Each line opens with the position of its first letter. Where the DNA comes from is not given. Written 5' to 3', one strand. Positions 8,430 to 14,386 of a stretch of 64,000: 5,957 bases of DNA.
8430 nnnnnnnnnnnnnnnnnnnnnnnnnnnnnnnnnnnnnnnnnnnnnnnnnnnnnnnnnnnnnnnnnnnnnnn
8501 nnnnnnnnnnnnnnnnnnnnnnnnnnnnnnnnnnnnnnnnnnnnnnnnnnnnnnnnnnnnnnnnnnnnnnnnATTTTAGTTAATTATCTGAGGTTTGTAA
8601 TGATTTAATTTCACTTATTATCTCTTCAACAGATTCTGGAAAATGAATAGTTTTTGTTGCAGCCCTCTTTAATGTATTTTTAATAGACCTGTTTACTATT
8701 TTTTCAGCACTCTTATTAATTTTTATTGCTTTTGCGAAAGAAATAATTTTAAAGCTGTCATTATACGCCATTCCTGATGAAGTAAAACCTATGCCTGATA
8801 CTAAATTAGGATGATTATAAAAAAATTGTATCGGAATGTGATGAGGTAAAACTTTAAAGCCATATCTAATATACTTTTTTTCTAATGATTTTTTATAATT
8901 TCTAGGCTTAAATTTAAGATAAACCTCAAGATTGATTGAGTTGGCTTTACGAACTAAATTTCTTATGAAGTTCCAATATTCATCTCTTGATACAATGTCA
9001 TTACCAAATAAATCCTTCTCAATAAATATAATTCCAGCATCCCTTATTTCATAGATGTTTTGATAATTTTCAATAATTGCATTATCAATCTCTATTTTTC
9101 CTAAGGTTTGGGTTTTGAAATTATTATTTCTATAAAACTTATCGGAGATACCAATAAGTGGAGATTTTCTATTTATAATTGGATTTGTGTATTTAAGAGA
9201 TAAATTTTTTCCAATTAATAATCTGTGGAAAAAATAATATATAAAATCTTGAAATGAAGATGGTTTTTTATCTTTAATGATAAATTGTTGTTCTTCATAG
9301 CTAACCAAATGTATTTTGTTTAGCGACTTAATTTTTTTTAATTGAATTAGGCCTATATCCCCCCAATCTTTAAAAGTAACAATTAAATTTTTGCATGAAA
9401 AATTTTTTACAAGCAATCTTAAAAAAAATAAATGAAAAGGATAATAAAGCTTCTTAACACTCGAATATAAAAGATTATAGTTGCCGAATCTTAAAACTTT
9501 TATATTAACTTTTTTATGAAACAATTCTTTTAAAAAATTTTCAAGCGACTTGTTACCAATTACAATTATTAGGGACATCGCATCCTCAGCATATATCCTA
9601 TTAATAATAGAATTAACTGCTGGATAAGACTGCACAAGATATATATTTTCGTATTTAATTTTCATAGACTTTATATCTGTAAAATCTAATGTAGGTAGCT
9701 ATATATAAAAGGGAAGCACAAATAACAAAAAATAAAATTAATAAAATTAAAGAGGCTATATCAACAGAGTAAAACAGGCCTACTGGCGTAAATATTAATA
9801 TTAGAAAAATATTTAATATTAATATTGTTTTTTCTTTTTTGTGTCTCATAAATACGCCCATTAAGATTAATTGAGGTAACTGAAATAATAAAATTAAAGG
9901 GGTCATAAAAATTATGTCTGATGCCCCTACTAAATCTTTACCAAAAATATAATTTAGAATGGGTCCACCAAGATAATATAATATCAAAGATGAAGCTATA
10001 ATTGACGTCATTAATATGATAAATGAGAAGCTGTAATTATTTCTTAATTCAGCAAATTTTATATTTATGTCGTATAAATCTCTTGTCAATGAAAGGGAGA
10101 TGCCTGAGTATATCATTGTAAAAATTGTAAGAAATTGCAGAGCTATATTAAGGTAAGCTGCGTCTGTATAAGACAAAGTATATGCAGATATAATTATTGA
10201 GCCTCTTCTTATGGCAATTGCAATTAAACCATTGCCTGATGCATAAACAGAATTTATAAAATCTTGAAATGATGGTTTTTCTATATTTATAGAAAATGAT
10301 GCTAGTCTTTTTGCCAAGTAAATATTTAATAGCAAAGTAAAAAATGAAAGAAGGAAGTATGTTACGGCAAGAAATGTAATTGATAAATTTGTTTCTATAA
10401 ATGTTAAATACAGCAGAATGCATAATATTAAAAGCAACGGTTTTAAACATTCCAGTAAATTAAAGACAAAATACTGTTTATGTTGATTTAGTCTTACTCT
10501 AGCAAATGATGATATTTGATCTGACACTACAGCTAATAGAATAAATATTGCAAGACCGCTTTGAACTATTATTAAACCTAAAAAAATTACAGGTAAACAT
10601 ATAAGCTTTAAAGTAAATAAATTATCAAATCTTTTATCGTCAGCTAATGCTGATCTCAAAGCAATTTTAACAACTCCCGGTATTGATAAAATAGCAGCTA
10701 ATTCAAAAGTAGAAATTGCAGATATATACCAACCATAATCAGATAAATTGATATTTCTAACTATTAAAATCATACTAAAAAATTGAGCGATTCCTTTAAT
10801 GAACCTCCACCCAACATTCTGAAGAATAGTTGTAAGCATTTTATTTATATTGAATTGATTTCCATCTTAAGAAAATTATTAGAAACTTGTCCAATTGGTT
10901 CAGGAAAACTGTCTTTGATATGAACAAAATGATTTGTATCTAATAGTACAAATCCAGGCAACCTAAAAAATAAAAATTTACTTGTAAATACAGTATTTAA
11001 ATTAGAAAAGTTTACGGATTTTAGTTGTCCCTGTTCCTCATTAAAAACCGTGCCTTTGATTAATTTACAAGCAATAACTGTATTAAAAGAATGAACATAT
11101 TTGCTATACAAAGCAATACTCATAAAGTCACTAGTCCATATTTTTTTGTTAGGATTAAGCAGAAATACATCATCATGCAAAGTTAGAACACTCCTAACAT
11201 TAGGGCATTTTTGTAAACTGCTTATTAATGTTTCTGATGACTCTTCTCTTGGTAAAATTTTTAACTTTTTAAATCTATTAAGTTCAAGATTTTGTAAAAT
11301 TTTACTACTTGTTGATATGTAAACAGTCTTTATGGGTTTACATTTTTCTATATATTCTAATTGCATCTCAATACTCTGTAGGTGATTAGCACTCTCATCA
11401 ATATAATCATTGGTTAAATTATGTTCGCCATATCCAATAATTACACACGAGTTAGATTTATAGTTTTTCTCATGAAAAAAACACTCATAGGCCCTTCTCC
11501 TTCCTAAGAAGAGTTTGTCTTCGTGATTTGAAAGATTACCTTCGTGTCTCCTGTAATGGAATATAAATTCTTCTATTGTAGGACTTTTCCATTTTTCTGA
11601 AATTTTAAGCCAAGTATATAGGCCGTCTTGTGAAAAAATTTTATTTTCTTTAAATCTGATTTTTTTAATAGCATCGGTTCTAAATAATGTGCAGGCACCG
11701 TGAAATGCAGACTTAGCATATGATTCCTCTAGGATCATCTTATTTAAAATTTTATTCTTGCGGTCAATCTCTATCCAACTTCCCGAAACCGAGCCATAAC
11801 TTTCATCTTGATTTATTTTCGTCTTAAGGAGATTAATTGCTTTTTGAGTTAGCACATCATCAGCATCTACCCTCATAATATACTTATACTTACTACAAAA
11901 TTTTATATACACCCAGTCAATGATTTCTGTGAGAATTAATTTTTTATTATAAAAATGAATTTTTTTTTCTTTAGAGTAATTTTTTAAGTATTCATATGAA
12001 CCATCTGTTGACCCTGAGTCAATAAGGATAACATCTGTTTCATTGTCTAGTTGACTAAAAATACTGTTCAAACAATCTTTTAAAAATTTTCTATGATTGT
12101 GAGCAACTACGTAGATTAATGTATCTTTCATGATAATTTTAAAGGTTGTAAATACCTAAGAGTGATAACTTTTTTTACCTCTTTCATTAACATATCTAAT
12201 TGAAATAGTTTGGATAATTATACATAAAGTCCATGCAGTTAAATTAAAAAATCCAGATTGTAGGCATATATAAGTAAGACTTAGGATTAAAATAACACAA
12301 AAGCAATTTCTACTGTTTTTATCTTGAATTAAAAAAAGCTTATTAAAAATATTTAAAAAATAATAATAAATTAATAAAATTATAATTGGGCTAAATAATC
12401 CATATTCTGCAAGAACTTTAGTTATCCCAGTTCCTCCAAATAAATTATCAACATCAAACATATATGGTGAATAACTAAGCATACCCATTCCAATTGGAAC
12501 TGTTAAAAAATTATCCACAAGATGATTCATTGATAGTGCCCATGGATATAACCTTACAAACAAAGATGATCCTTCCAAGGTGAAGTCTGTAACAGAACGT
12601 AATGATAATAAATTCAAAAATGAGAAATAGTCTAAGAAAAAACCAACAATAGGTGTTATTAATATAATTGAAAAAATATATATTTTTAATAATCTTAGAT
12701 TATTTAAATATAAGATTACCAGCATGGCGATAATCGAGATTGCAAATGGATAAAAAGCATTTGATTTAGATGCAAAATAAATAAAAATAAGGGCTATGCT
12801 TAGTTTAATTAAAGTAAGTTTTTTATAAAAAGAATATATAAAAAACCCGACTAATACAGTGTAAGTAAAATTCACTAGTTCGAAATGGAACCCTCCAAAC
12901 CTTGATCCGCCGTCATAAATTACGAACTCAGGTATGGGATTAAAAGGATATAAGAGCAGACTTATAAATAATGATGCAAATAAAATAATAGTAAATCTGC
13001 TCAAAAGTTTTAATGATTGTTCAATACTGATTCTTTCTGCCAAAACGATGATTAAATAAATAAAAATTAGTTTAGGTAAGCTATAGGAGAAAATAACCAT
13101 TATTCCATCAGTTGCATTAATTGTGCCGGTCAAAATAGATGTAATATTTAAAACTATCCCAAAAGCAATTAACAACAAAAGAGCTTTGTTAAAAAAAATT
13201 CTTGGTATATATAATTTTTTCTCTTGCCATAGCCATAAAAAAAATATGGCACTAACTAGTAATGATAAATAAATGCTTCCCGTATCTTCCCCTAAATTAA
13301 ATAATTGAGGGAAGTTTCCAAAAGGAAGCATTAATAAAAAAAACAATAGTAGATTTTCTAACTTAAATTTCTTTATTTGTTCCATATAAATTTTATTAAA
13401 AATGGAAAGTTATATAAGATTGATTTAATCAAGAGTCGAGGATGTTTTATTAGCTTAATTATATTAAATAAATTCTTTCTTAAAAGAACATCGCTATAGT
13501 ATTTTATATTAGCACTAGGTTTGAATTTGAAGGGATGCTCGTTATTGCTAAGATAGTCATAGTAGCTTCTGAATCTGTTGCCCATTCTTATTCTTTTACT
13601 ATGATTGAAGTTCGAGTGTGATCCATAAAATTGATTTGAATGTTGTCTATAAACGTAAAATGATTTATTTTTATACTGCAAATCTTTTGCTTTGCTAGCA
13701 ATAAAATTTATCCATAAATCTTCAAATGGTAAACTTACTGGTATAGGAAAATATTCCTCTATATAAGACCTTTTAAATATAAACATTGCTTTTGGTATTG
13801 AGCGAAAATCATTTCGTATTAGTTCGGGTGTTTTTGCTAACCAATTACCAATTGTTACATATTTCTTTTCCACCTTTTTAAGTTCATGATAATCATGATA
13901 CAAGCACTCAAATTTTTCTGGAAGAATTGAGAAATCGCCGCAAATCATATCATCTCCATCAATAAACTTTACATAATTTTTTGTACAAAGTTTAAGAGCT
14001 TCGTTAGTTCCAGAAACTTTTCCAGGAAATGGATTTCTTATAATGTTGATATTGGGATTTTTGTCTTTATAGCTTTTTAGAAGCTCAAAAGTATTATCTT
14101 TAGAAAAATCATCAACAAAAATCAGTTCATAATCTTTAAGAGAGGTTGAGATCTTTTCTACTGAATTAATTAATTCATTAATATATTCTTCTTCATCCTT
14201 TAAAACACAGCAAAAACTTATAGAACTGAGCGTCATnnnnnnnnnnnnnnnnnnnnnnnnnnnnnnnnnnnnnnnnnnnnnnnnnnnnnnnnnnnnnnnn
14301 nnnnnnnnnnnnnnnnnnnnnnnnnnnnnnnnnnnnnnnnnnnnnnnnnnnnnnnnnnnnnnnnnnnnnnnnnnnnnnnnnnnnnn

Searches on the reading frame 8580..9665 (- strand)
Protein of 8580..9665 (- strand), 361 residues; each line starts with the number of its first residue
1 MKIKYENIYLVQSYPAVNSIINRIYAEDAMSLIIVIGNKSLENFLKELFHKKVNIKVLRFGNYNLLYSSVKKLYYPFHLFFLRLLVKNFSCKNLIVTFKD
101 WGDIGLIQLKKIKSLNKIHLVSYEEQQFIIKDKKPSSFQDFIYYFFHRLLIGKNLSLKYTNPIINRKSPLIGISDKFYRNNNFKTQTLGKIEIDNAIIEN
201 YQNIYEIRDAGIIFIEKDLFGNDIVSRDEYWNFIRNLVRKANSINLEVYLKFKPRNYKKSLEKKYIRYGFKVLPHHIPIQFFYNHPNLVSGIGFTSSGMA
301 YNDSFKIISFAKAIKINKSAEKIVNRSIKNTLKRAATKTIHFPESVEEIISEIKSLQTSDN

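Call 8: search_protein_families(library=pfam, proteins=[window:8580-9665:-], max_evalue=0.001)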
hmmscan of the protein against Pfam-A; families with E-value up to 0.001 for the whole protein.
window:8580-9665:- (361 aa): 0 families

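Call 30: search_protein_families(library=ncbifam, proteins=[window:8580-9665:-], max_evalue=0.1)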
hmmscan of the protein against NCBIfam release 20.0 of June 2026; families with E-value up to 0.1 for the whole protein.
window:8580-9665:- (361 aa): 0 families

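Call 54: search_protein_families(library=pfam, proteins=[window:8580-9665:-], max_evalue=10)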
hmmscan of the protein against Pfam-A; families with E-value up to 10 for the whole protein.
window:8580-9665:- (361 aa): 2 families
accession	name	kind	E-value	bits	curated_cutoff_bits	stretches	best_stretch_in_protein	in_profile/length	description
PF07388.17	A-2_8-polyST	-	0.0077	16.3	23.3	1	181-304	179-305/316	Alpha-2,8-polysialyltransferase (POLYST)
PF09905.14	VF530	-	0.089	13.4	27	1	266-294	19-47/63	DNA-binding protein VF530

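Call 89: predict_structure(protein=window:8580-9665:-)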
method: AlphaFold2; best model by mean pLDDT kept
length: 361 residues; sequences in the alignment: 1
mean_pLDDT: 40.0   pTM: 0.33
mean pLDDT of the five models: 40.0, 39.9, 35.0, 33.0, 30.3
residues with pLDDT >= 90: 0; 70-90: 35; 50-70: 48; < 50: 278
segments of 3 or more residues with pLDDT < 50: 62-76, 98-117, 120-361
pLDDT, mean of each block of 10 residues (from residue 1): 68 61 70 72 77 72 43 46 58 54 34 47 32 29 34 30 22 24 24 25 30 32 35 43 35 32 24 31 36 23 24 33 40 27 34 38 33
secondary structure, 60 per line:
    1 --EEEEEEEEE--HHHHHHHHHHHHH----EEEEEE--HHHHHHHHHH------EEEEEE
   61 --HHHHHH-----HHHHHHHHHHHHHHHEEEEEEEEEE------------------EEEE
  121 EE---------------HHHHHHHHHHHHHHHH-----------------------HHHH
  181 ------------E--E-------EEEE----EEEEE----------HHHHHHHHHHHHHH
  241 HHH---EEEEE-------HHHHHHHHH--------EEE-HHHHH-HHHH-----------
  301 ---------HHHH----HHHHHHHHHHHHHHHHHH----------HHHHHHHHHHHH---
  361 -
elements in order: E3-11 H14-26 E31-36 H39-48 E55-60 H63-68 H74-88 E89-98 E117-122 H138-153 H177-180 E204-207 E212-216 H227-243 E247-251 H259-267 E276-278 H280-284 H286-289 H310-313 H318-335 H346-357

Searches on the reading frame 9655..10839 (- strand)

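Call 8: search_protein_families(library=pfam, proteins=[window:9655-10839:-], max_evalue=0.001)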
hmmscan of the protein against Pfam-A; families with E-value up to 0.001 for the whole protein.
window:9655-10839:- (394 aa): 0 families

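Call 30: search_protein_families(library=ncbifam, proteins=[window:9655-10839:-], max_evalue=0.1)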
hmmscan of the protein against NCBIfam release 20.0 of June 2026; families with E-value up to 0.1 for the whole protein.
window:9655-10839:- (394 aa): 0 families

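Call 54: search_protein_families(library=pfam, proteins=[window:9655-10839:-], max_evalue=10)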
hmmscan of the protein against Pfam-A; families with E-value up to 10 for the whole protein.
window:9655-10839:- (394 aa): 1 family
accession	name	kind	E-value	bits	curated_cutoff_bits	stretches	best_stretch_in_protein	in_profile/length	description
PF04835.17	Pox_A9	-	0.59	10.8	22.8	1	265-301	17-49/53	A9 protein conserved region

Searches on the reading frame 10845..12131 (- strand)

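Call 9: search_protein_families(library=pfam, proteins=[window:10845-12131:-], max_evalue=0.001)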
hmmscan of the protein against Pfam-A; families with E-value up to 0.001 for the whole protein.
window:10845-12131:- (428 aa): 1 family
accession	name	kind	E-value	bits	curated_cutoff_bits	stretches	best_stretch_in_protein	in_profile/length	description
PF00535.33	Glycos_transf_2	-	9.3e-14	52.1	23.3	1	6-127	2-123/168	Glycosyl transferase family 2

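Call 30: search_protein_families(library=ncbifam, proteins=[window:10845-12131:-], max_evalue=0.1)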
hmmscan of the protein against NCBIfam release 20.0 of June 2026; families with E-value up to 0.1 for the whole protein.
window:10845-12131:- (428 aa): 13 families
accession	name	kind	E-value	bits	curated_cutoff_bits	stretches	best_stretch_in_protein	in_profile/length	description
TIGR03937.1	PgaC_IcaA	equivalog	2.5e-09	36.6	422.3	1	6-134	49-177/407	poly-beta-1,6-N-acetyl-D-glucosamine synthase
NF007482.0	PRK10073.1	equivalog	2.5e-08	33.3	423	1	7-104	11-108/334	glycosyltransferase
TIGR03111.1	glyc2_xrt_Gpos1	hypoth_equivalog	7.1e-07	28.4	363.95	1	7-120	54-170/439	TIGR03111 family XrtG-associated glycosyltransferase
NF047683.1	TeichurnBiosyTuaG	equivalog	8.1e-06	25.7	400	1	9-203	13-213/252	teichuronic acid biosynthesis protein TuaG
NF053739.1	GlytfEpsEBac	equivalog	2.2e-05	23.6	450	1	11-127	10-128/265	glycosyltransferase EpsE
NF050050.1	ProtGlycPglI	equivalog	0.00084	18.8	500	1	6-120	6-120/306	GalNAc(5)-diNAcBac-PP-undecaprenol beta-1,3-glucosyltransferase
TIGR04242.1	nodulat_NodC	equivalog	0.002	17.1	550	1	11-136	58-185/395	chitooligosaccharide synthase NodC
TIGR04440.1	glyco_TIGR04440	domain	0.0081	15.9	70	1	10-133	8-133/215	TIGR00180 family glycosyltransferase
TIGR04283.1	glyco_like_mftF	equivalog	0.033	13.8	182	1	9-55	6-51/221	TIGR04283 family arsenosugar biosynthesis glycosyltransferase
TIGR04009.1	wcaE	equivalog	0.035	13.4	369.2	1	26-161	28-163/248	colanic acid biosynthesis glycosyltransferase WcaE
NF003962.0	PRK05454.2-5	equivalog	0.042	12.4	328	1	70-113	221-263/641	glucans biosynthesis glucosyltransferase MdoH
NF045692.1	OglycostaseCruG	equivalog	0.043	12.7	600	1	8-92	47-138/386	2'-O-glycosyltransferase CruG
NF006328.0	PRK08558.1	equivalog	0.087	12.4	184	0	250-316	3-72/238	adenine phosphoribosyltransferase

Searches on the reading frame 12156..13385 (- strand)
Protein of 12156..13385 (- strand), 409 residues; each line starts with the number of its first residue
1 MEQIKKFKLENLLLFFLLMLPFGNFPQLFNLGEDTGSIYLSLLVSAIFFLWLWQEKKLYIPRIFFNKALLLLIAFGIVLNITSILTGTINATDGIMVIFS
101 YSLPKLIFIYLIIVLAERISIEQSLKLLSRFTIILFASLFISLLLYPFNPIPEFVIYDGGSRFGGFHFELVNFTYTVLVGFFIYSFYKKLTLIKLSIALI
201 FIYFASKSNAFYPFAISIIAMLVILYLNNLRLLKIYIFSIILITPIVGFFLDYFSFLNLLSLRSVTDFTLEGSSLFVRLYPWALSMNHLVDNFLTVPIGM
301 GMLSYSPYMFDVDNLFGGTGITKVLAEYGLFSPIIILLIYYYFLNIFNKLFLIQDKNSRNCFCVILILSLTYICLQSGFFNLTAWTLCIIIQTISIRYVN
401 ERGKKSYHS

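Call 9: search_protein_families(library=pfam, proteins=[window:12156-13385:-], max_evalue=0.001)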
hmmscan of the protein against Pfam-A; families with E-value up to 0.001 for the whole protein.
window:12156-13385:- (409 aa): 0 families

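Call 30: search_protein_families(library=ncbifam, proteins=[window:12156-13385:-], max_evalue=0.1)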
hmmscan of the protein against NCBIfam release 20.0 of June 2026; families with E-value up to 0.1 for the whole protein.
window:12156-13385:- (409 aa): 0 families

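Call 54: search_protein_families(library=pfam, proteins=[window:12156-13385:-], max_evalue=10)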
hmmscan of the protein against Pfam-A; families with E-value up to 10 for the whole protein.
window:12156-13385:- (409 aa): 1 family
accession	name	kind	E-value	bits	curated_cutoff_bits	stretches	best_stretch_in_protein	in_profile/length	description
PF10960.13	Holin_BhlA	-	1.1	9.7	22.6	0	321-356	5-39/70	BhlA holin family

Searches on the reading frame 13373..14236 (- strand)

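Call 9: search_protein_families(library=pfam, proteins=[window:13373-14236:-], max_evalue=0.001)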
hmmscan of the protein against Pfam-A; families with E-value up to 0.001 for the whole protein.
window:13373-14236:- (287 aa): 2 families
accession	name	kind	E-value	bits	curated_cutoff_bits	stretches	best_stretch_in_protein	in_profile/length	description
PF00535.33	Glycos_transf_2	-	9.4e-18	65.1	23.3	1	11-97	5-90/168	Glycosyl transferase family 2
PF10111.15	Glyco_tranf_2_2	-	2.1e-07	31.2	27.3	1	9-101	5-97/276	Glycosyltransferase like family 2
